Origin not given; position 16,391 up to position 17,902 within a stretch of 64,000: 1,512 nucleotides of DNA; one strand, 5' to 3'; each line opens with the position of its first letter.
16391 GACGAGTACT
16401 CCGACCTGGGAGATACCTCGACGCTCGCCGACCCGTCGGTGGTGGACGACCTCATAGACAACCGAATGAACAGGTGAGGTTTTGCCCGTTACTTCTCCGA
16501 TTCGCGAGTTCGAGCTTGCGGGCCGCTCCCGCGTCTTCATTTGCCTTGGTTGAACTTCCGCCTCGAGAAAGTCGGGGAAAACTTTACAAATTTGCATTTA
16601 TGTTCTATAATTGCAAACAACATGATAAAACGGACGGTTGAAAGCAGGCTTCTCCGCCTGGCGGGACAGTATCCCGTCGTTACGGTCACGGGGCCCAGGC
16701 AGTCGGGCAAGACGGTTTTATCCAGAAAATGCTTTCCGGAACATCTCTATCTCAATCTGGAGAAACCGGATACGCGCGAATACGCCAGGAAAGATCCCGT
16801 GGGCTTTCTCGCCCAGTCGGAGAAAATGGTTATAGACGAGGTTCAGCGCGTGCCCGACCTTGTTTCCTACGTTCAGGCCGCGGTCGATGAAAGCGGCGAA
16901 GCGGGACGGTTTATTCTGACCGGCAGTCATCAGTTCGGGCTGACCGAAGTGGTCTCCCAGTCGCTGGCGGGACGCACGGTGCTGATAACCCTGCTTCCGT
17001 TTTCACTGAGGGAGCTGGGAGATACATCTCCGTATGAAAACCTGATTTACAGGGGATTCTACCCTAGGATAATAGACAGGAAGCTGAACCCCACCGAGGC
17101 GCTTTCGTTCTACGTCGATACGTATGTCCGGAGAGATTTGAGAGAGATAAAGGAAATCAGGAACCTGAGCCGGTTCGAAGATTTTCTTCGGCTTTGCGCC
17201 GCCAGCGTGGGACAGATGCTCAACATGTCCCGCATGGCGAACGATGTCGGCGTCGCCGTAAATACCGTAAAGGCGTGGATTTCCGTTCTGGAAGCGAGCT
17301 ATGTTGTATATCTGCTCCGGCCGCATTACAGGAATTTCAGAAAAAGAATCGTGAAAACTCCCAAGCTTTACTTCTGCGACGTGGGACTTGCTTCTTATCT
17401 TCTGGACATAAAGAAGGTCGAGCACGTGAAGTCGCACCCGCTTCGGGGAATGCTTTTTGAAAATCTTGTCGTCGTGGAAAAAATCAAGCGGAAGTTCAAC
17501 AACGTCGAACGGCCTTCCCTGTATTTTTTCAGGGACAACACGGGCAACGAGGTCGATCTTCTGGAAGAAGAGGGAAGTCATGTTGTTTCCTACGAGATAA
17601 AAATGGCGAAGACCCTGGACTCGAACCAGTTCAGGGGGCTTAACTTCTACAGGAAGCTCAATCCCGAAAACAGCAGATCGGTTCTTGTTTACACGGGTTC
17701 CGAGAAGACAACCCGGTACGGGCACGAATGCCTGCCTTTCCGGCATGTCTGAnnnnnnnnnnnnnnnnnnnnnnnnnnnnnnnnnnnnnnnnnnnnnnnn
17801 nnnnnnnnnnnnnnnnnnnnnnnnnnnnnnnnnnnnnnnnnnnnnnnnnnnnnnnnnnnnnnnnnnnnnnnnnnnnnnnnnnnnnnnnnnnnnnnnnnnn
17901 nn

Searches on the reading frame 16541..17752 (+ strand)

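Call 39: search_protein_families(library=pfam, proteins=[window:16541-17752:+], max_evalue=0.0001)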
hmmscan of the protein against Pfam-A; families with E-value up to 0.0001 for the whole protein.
window:16541-17752:+ (403 aa): 2 families
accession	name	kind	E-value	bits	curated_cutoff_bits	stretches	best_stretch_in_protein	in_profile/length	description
PF13635.12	DUF4143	-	2e-46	158.1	28.1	1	197-355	1-159/160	Domain of unknown function (DUF4143)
PF13173.12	AAA_14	-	2.4e-26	92.7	27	1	45-159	3-128/129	AAA domain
